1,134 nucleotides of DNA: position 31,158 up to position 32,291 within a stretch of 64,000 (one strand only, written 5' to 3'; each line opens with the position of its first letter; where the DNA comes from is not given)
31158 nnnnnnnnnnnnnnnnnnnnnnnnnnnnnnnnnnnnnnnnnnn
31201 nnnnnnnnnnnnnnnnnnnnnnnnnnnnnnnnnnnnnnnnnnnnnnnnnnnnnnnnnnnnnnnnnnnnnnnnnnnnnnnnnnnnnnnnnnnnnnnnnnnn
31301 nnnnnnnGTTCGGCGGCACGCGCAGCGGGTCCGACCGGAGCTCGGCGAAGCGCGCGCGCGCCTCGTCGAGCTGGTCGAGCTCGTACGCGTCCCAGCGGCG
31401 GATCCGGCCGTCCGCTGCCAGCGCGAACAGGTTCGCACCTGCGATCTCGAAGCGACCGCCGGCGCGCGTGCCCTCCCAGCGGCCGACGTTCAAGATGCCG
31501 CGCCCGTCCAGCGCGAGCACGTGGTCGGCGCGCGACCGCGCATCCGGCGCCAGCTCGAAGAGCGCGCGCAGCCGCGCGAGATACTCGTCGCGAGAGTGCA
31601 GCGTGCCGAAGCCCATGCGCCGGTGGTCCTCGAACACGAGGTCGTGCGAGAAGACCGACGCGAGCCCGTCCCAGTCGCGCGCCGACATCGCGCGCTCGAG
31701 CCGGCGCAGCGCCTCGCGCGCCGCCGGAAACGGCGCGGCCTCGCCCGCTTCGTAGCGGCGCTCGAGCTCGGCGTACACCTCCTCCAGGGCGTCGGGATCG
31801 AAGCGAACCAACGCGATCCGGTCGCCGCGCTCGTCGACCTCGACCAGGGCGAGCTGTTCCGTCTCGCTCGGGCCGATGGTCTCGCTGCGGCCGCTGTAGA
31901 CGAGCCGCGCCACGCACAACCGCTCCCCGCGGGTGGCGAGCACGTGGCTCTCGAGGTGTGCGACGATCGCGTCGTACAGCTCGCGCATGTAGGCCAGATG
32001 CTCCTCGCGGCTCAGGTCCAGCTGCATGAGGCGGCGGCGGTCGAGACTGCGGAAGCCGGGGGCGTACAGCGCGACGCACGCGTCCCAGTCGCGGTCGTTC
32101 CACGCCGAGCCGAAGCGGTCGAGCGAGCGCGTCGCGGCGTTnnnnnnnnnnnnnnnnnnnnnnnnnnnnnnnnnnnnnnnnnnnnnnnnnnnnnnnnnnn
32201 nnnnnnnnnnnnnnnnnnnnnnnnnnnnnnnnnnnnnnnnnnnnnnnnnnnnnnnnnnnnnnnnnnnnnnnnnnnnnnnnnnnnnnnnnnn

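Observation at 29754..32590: Intragenic heptad of diverged ~390-bp tandem repeats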

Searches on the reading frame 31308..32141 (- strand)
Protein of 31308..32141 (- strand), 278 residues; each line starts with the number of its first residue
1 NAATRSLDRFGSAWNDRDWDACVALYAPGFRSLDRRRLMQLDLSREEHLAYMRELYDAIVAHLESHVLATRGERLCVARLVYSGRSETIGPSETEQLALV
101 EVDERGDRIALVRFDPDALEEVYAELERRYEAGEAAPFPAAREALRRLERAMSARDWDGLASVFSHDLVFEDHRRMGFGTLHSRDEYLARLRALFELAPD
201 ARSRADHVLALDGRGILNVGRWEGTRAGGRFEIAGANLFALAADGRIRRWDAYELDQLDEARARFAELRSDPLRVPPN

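Call 75: predict_structure(alignment_id=A3)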
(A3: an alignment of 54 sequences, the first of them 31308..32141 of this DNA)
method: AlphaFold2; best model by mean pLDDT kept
length: 278 residues; sequences in the alignment: 54
mean_pLDDT: 95.8   pTM: 0.90
mean pLDDT of the five models: 95.8, 95.7, 95.3, 95.3, 95.0
residues with pLDDT >= 90: 260; 70-90: 12; 50-70: 5; < 50: 1
segments of 3 or more residues with pLDDT < 50: none
pLDDT, mean of each block of 10 residues (from residue 1): 98 97 98 98 98 90 97 98 92 97 98 98 98 98 97 97 98 97 98 96 97 97 96 98 97 98 92 63
secondary structure, 60 per line:
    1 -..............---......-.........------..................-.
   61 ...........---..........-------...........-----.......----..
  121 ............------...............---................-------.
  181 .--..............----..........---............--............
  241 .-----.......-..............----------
elements in order: H2-15 H19-24 E26-34 E41-44 H45-58 E60-71 E75-84 E92-102 E108-114 H119-132 H139-153 H157-163 E164-172 H184-197 E202-211 E215-226 E229-241 E247-253 H255-268

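Call 77: fold_search(model_id=the predicted structure, library=pdb)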
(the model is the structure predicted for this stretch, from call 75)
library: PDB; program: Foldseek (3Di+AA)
matches with E <= 10: 1591; with E <= 0.001: 664
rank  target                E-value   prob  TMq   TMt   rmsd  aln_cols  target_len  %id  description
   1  9kw6_C                9.0e-16  1.00  0.37  0.38  12.3       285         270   15  Polyether epoxide hydrolase MonBI-MonBII complex (released 2025-12-10)
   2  9kw8_B                1.8e-15  1.00  0.36  0.36  12.4       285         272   16  Polyether epoxide hydrolase MonBI-MonBII complex with product analogue (released 2025-12-10)
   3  9kw6_B                2.0e-15  1.00  0.37  0.38  12.4       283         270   16  Polyether epoxide hydrolase MonBI-MonBII complex (released 2025-12-10)
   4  9kw8_A                2.5e-15  1.00  0.37  0.37  12.2       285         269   16  Polyether epoxide hydrolase MonBI-MonBII complex with product analogue (released 2025-12-10)
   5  9kw6_A                3.9e-15  1.00  0.39  0.39  12.6       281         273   16  Polyether epoxide hydrolase MonBI-MonBII complex (released 2025-12-10)
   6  3rga                  4.7e-15  1.00  0.40  0.40  12.4       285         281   16  Crystal structure of epoxide hydrolase for polyether lasalocid A biosynthesis (released 2012-03-07)
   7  9kw8_C                1.1e-14  1.00  0.37  0.38  11.8       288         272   15  Polyether epoxide hydrolase MonBI-MonBII complex with product analogue (released 2025-12-10)
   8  4rzm_B                1.2e-14  1.00  0.39  0.39  12.3       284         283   15  Crystal structure of the Lsd19-lasalocid A complex (released 2015-01-21)
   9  9kw6_D                1.3e-14  1.00  0.39  0.40  11.9       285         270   15  Polyether epoxide hydrolase MonBI-MonBII complex (released 2025-12-10)
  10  4rzm_A                2.8e-14  1.00  0.35  0.36  12.0       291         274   15  Crystal structure of the Lsd19-lasalocid A complex (released 2015-01-21)
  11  7c5x_A                2.6e-08  1.00  0.32  0.19  19.6       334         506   10  Crystal structure of the iota-carbonic anhydrase from eukaryotic microalga complexed with bicarbonate (released 2021-04-28)
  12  3g8z                  7.3e-08  1.00  0.38  0.76   3.7       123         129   23  Crystal structure of protein of unknown function with cystatin-like fold (NP_639274.1) from Xanthomonas campestris at 1. (released 2009-02-24)
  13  2bng_A                1.1e-07  1.00  0.37  0.72   7.9       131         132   19  Structure of an M.tuberculosis LEH-like epoxide hydrolase (released 2005-08-03)
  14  3i0y_B                1.1e-07  1.00  0.34  0.65   4.7       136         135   18  Crystal structure of a putative polyketide cyclase (xcc0381) from xanthomonas campestris pv. campestris at 1.50 A reso (released 2009-07-21)
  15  7c5x_B                1.1e-07  1.00  0.27  0.17  21.8       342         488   10  Crystal structure of the iota-carbonic anhydrase from eukaryotic microalga complexed with bicarbonate (released 2021-04-28)
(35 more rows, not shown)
